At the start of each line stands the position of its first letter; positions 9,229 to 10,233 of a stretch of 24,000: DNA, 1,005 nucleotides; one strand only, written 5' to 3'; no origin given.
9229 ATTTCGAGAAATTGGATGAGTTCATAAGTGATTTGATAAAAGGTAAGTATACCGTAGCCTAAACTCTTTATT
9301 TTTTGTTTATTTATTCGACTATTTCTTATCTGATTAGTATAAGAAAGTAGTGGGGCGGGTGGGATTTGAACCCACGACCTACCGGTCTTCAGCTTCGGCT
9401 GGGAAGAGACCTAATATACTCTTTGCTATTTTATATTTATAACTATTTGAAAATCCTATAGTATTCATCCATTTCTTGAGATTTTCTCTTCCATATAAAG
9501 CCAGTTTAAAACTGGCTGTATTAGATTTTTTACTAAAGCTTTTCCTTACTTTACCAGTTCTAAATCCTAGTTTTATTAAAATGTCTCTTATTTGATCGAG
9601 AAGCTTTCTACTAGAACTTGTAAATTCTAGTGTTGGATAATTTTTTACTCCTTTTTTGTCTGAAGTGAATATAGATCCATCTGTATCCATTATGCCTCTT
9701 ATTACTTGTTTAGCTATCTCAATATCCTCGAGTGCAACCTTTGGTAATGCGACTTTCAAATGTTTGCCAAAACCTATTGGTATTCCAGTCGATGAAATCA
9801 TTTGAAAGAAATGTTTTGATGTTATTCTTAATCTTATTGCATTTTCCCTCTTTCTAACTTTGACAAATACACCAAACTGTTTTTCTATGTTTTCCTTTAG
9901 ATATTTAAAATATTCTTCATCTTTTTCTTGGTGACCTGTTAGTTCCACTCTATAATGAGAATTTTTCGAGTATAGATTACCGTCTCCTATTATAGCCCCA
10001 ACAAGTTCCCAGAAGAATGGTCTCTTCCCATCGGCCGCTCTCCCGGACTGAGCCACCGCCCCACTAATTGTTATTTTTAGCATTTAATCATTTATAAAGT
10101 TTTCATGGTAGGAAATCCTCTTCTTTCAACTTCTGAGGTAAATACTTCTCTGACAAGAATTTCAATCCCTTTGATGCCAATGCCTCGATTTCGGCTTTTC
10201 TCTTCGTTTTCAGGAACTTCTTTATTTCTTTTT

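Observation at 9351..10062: tRNA-Phe(GAA) split at non-canonical position 30/31 by a 638-nt BHB intron that encodes a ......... homing endonuclease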

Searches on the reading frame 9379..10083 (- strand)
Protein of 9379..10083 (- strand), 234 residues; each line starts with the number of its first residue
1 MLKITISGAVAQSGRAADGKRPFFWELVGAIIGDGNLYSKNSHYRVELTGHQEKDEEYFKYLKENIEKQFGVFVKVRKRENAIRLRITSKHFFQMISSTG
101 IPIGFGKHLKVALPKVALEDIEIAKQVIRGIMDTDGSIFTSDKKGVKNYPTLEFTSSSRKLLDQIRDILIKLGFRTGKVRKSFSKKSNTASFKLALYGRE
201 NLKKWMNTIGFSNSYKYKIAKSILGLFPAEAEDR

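Call 7: search_protein_families(library=pfam, proteins=[window:9379-10083:-], max_evalue=1)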
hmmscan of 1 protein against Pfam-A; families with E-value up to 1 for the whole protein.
window:9379-10083:- (234 aa): 4 families
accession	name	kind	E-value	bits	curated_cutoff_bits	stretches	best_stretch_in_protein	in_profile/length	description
PF14528.11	LAGLIDADG_3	-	1.5e-13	51.3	22.5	1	127-210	6-82/82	LAGLIDADG-like domain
PF14527.11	LAGLIDADG_WhiA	-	2.3e-05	24.8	23.2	1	27-86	5-60/93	WhiA LAGLIDADG-like domain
PF03161.18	LAGLIDADG_2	-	4.5e-05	23.9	25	1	27-95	4-78/168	LAGLIDADG DNA endonuclease family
PF19780.4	DUF6265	-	0.17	12.8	23.8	1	16-74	34-92/116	Domain of unknown function (DUF6265)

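Call 9: find_encoding_contigs(protein=window:9379-10083:-, flank=10000, max_places=6)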
Protein window:9379-10083:- (234 aa): 1 contig read that carries it; 1 place shown.
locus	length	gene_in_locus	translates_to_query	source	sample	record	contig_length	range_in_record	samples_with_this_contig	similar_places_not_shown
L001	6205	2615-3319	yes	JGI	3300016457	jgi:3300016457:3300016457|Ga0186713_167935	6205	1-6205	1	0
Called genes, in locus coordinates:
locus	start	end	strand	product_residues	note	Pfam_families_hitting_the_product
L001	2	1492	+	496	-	?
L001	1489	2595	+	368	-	PF04406:TP6A_N, PF20768:Topo_VI_alpha, PF21180:TOP6A-Spo11_Toprim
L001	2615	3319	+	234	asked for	PF14527:LAGLIDADG_WhiA (faint), PF14528:LAGLIDADG_3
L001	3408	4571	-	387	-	PF01941:AdoMet_Synthase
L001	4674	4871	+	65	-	PF00833:Ribosomal_S17e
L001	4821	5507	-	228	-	PF26356:Pelota_N, PF03465:eRF1_3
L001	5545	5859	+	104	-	-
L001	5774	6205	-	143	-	?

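Call 10: find_homologous_proteins(query=window:9379-10083:-, max_evalue=0.001)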
Query window:9379-10083:- (234 aa): 35 proteins with E <= 0.001 among 526 candidates.
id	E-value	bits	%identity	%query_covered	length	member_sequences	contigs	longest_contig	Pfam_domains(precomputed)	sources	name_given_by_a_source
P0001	2.7e-148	510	100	100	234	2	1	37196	PF14528.12,PF14527.12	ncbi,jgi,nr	ncbi:MAG: hypothetical protein J7K83_03375 [Candidatus Aenigmarchaeota archaeon]|nr:hypothetical pro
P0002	1.1e-46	177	46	83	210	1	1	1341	PF14528.12,PF14527.12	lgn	-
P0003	2.4e-46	176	47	86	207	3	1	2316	PF14528.12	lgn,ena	-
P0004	1.1e-44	171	45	82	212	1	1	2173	PF14528.12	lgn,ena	-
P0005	1.3e-44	171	46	85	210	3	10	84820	PF14528.12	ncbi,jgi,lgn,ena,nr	ncbi:MAG TPA: LAGLIDADG family homing endonuclease [archaeon]|nr:LAGLIDADG family homing endonucleas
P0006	2.5e-44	170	44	82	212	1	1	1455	PF14528.12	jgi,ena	-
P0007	2.8e-44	170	46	83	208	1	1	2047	PF14528.12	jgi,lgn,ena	-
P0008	5.1e-44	169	45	85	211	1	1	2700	PF14528.12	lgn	-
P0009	8.7e-44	168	45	85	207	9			PF14528.12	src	-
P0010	3.1e-43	166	46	85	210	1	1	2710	PF14528.12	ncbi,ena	-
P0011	4.9e-42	162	43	88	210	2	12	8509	PF14528.12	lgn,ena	-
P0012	5.1e-42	162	45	85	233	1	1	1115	PF14528.12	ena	-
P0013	6.2e-42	162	44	82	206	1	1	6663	PF14528.12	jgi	-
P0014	8.3e-42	162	46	87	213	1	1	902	PF14528.12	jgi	-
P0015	1.1e-41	161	44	82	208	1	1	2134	PF14528.12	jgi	jgi:hypothetical protein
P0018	4.7e-41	159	41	87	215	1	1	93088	PF14528.12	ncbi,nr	ncbi:hypothetical protein JW711_03565 [Candidatus Woesearchaeota archaeon]|nr:hypothetical protein [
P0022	5.2e-39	152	43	80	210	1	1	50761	PF14528.12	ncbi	-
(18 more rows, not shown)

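Call 12: find_encoding_contigs(protein=P0005, flank=3000, max_places=4)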
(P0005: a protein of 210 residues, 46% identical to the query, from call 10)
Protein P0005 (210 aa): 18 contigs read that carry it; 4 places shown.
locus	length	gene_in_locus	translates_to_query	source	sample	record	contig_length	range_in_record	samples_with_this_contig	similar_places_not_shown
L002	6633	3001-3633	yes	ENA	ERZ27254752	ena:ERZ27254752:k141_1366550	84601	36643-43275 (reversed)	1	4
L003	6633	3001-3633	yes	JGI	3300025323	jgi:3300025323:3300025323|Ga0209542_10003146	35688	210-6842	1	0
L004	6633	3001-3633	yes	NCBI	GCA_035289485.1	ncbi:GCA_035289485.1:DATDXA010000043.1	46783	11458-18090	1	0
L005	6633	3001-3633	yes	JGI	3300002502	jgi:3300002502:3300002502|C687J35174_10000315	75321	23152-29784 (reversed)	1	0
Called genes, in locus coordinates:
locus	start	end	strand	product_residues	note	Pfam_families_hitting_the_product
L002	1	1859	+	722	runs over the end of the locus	PF01336:tRNA_anti-codon, PF00152:tRNA-synt_2, PF01411:tRNA-synt_2c (weak), PF07973:tRNA_SAD (weak)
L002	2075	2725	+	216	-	PF14528:LAGLIDADG_3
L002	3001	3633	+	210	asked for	PF14528:LAGLIDADG_3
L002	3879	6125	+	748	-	-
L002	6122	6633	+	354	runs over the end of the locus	PF00348:polyprenyl_synt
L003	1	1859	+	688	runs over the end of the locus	?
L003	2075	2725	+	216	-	PF14528:LAGLIDADG_3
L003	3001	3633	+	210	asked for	PF14528:LAGLIDADG_3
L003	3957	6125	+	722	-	-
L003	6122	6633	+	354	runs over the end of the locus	PF00348:polyprenyl_synt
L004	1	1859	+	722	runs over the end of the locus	PF01336:tRNA_anti-codon, PF00152:tRNA-synt_2, PF01411:tRNA-synt_2c (weak), PF07973:tRNA_SAD (weak)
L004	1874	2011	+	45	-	-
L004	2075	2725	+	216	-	PF14528:LAGLIDADG_3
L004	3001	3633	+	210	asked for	PF14528:LAGLIDADG_3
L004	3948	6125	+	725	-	-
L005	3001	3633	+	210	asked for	PF14528:LAGLIDADG_3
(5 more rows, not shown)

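Call 13: find_encoding_contigs(protein=P0018, flank=3000, max_places=3)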
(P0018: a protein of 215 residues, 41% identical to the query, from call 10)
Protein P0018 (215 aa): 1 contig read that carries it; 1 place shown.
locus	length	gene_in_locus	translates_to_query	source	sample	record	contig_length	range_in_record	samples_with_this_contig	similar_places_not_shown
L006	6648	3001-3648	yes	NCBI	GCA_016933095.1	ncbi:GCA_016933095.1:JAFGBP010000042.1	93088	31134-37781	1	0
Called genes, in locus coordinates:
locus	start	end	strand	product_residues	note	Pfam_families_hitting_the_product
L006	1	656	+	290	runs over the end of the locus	PF01116:F_bP_aldolase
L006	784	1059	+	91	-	-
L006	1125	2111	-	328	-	PF01699:Na_Ca_ex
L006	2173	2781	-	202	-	-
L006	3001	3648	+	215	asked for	PF14528:LAGLIDADG_3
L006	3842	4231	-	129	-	-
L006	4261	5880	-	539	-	PF00587:tRNA-synt_2b (faint), PF03129:HGTP_anticodon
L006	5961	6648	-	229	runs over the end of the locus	-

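Call 14: find_encoding_contigs(protein=P0022, flank=3000, max_places=3)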
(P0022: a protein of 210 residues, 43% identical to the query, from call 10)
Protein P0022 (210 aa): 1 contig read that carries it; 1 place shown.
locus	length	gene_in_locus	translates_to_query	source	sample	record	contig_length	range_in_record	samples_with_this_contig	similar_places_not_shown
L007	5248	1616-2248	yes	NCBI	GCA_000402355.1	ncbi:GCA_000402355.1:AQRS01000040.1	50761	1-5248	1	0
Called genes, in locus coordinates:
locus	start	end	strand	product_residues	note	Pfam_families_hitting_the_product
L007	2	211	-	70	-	?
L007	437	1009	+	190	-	-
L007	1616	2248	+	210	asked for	PF14528:LAGLIDADG_3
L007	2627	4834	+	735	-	-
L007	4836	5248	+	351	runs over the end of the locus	PF00348:polyprenyl_synt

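Call 18: find_related_loci(query=A1, collection=genome_contigs, flank=2500)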
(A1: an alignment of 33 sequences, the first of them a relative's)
Query A1 (234 aa) in genome_contigs; peptide patterns used: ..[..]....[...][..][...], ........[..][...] (x = any residue, [..] = any of these).
210 stretches matched a pattern; 169 encode a relative of the query (tblastn E <= 1e-3); the best 80 are kept; 80 distinct loci.
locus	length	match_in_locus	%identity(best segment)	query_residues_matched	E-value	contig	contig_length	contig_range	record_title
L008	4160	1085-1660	52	25-216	1e-62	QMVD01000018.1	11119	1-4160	MAG: Nanoarchaeota archaeon isolate B33_G15 B33_Guay15_scaffold_01408, whole genome shotgun sequence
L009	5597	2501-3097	46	26-224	3e-50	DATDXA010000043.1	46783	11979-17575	MAG TPA_asm: archaeon isolate SMAG_U8126 k141_1142739, whole genome shotgun sequence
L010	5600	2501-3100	45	26-224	8e-50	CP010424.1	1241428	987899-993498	MAG: archaeon GW2011_AR10 chromosome, complete genome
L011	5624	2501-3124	40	22-228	1e-47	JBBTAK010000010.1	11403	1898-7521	MAG: Nanoarchaeota archaeon isolate H43-bin094_1 H43_bin094_1_000000000010, whole genome shotgun sequence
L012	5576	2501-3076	43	26-216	1e-47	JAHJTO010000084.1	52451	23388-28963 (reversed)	MAG: Nanoarchaeota archaeon isolate OS_PC_MetaG.mb.56 OS_PC_MetaG.mb.56_k141_756948, whole genome shotgun sequence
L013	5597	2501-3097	45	26-223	2e-47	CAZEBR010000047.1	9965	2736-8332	MAG TPA_asm: Candidatus Hadarchaeota archaeon isolate ERP127260_co1_52 genome assembly, contig: NODE_3177_length_9965_co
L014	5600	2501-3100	44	26-224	5e-47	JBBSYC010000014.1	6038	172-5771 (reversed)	MAG: Nanoarchaeota archaeon isolate H51-bin075_1 H51_bin075_1_000000000014, whole genome shotgun sequence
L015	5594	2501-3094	43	26-222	3e-47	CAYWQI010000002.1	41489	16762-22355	MAG TPA_asm: Candidatus Woesearchaeota archaeon isolate SRP252850_co1_44 genome assembly, contig: NODE_1426_length_41489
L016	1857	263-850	44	22-216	1e-47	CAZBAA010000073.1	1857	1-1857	MAG TPA_asm: uncultured Candidatus Saccharibacteria bacterium isolate SRP269290_co3_478 genome assembly, contig: NODE_11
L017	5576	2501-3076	45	26-216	7e-47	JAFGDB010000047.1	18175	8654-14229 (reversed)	MAG: Candidatus Iainarchaeum archaeon isolate Zod_Metabat.1151 k87_4892766, whole genome shotgun sequence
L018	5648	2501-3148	41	18-224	2e-46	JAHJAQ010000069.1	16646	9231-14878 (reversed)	MAG: Candidatus Micrarchaeota archaeon isolate Modern_marine.mb.22 Modern_marine.mb.22_k141_1171552, whole genome shotgu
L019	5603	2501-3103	42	22-221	2e-46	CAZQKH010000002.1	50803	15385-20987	MAG TPA_asm: Candidatus Woesearchaeota archaeon isolate SRP191223_co2_5 genome assembly, contig: NODE_120_length_50803_c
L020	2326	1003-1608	45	15-213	7e-46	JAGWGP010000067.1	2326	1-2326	MAG: Candidatus Micrarchaeota archaeon isolate REEA50 REEA50_67_length_2326_cov_2.634949, whole genome shotgun sequence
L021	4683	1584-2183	41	26-224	2e-45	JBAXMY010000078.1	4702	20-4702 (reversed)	MAG: archaeon isolate ELA465 MAG465_78, whole genome shotgun sequence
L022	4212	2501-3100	42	26-224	3e-45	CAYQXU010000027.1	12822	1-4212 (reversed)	MAG TPA_asm: Candidatus Woesearchaeota archaeon isolate SRP269290_co8_161 genome assembly, contig: NODE_928_length_12822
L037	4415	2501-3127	40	8-214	3e-42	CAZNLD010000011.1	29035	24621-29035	MAG TPA_asm: Candidatus Undinarchaeota archaeon isolate SRP141376_co1_318 genome assembly, contig: NODE_3707_length_2903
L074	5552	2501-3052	37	24-217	9e-29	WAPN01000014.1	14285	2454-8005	MAG: Desulfurococcales archaeon isolate S144_56_esom k151_263282, whole genome shotgun sequence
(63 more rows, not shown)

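Call 48: search_solved_structures(query=A1, max_evalue=0.01)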
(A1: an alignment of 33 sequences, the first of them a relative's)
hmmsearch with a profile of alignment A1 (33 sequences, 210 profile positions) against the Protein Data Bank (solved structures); distinct sequences matched with E-value up to 0.01: 6.
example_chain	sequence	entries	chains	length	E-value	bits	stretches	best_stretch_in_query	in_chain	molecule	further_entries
7qsu_A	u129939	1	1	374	1.6e-08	37.7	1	4-189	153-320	V-ATPase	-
7qss_A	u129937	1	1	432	2.2e-08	37.4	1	4-189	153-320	V-type ATP synthase alpha chain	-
2dch_X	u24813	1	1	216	7.1e-05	25.9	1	35-208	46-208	putative homing endonuclease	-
5o6i_A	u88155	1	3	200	0.0011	21.9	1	8-84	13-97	Homing endonuclease I-DmoI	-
5o6g_A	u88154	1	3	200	0.0058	19.6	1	8-81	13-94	Homing endonuclease I-DmoI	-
5ak9_A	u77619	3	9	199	0.0066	19.4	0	8-84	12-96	HOMING ENDONUCLEASE I-DMOI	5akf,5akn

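Call 67: predict_structure(alignment_id=A1)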
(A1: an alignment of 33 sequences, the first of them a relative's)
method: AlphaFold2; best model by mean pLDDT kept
length: 234 residues; sequences in the alignment: 33
mean_pLDDT: 90.6   pTM: 0.87
mean pLDDT of the five models: 90.6, 90.3, 89.9, 89.7, 89.6
residues with pLDDT >= 90: 200; 70-90: 6; 50-70: 10; < 50: 18
segments of 3 or more residues with pLDDT < 50: 1-5, 7-9, 12-15, 231-234
pLDDT, mean of each block of 10 residues (from residue 1): 45 49 90 97 97 97 95 96 97 97 97 97 97 98 94 98 99 98 92 97 98 97 83 43
secondary structure, 60 per line:
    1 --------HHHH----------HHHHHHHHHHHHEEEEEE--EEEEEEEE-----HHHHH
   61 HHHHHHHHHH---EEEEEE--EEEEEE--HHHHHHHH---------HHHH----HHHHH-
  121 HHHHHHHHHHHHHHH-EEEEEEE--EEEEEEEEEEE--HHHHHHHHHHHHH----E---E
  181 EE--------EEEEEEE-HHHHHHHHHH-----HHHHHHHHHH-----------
elements in order: H9-12 H23-34 E35-40 E43-50 H56-70 E74-79 E82-87 H90-97 H107-110 H115-119 H121-135 E137-143 E146-156 H159-171 E180-182 E191-197 H199-208 H214-223

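Call 69: search_protein_representatives(protein=window:9379-10032:-)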
Query: 217 residues. Proteins with E-value up to 0.001 (for the whole library): 2024; up to 1e-10: 566; up to 1e-30: 15. The best 150 are listed.
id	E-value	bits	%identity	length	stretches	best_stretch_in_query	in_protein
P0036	3.4e-55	203.5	49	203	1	7-209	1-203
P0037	4.9e-40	154.0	40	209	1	8-207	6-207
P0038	4.0e-39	151.0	40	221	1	9-205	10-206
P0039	1.2e-38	149.4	40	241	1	5-207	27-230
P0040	1.2e-37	146.3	40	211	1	9-207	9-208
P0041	1.5e-36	142.7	41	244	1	9-200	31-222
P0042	1.2e-35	139.7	41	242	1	9-204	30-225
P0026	3.8e-35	138.1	42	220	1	7-200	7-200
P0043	1.1e-33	133.2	38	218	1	6-208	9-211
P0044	3.4e-33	131.7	42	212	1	9-207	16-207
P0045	5.6e-32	127.7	43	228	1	7-207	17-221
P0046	6.5e-32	127.5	43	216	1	8-199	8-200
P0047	1.4e-31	126.4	40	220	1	5-201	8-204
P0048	2.1e-31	125.8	37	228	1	9-207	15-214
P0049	4.8e-31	124.6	41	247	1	8-199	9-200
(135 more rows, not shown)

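Call 70: fold_search(model_id=the predicted structure, library=pdb)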
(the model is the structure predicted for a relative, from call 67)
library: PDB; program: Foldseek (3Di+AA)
matches with E <= 10: 1212; with E <= 0.001: 85
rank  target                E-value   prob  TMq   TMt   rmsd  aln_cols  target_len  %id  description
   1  1dq3                  1.6e-10  1.00  0.71  0.38   3.2       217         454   18  CRYSTAL STRUCTURE OF AN ARCHAEAL INTEIN-ENCODED HOMING ENDONUCLEASE PI-PFUI (released 2000-07-05)
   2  2dch                  5.3e-10  1.00  0.65  0.73   3.3       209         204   17  Crystal structure of archaeal intron-encoded homing endonuclease I-Tsp061I (released 2006-07-06)
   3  7qsu                  6.7e-10  1.00  0.64  0.42   2.3       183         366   24  Crystal structure of homing endonuclease-associated TliVMA intein (C1A, d333-339) (released 2022-03-30)
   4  7qss                  2.7e-09  1.00  0.63  0.35   2.5       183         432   24  Crystal structure of homing endonuclease-associated TliVMA intein (C1A) (released 2022-03-30)
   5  9xy5_A                7.3e-09  1.00  0.54  0.45   8.8       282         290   13  One of a series of engineered variants of I-OnuI meganuclease targeting altered DNA target sequence (released 2025-09-10)
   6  2vs8_K                1.1e-08  1.00  0.60  0.77   3.8       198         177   21  The crystal structure of I-DmoI in complex with DNA and Mn (released 2008-11-11)
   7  6uw0_A                1.4e-08  1.00  0.54  0.44   8.9       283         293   15  Engineered variant of I-OnuI meganuclease with improved thermostability and fully altered specificity targeting choler (released 2019-12-18)
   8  6uwg_A                1.6e-08  1.00  0.55  0.44   8.4       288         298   14  Engineered variant of I-OnuI meganuclease with improved thermostability and E178D mutation at catalytic site (released 2019-12-18)
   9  4unb_A                2.2e-08  1.00  0.60  0.75   4.0       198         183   20  THE CRYSTAL STRUCTURE OF I-DMOI IN COMPLEX WITH ITS TARGET DNA AT 6 DAYS INCUBATION IN 5MM MN (STATE 5) (released 2014-12-17)
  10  5a0w_D                2.5e-08  1.00  0.56  0.67   4.7       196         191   20  THE CRYSTAL STRUCTURE OF I-DMOI E117A IN COMPLEX WITH ITS TARGET DNA AND IN THE PRESENCE OF 2MM MN (released 2016-05-11)
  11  5akn_A                2.8e-08  1.00  0.58  0.75   3.9       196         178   19  THE CRYSTAL STRUCTURE OF I-DMOI Q42AK120M IN COMPLEX WITH ITS TARGET DNA NICKED IN THE non-CODING STRAND B AND IN THE  (released 2015-06-17)
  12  4d6o_G                2.9e-08  1.00  0.60  0.78   3.8       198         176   20  THE CRYSTAL STRUCTURE OF I-DMOI IN COMPLEX WITH ITS TARGET DNA AT 1H INCUBATION IN 5MM MG (STATE 2) (released 2014-12-17)
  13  2vs7_G                2.9e-08  1.00  0.59  0.76   3.9       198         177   21  The crystal structure of I-DmoI in complex with DNA and Ca (released 2008-11-11)
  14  3eh8_A                2.9e-08  1.00  0.55  0.52   7.2       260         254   16  Crystal structure of Y2 I-AniI variant (F13Y/S111Y)/DNA complex with calcium (released 2009-01-13)
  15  4un7_A                3.3e-08  1.00  0.59  0.74   3.9       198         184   19  THE CRYSTAL STRUCTURE OF I-DMOI IN COMPLEX WITH ITS TARGET DNA BEFORE INCUBATION IN 5MM MN (STATE 1) (released 2014-12-03)
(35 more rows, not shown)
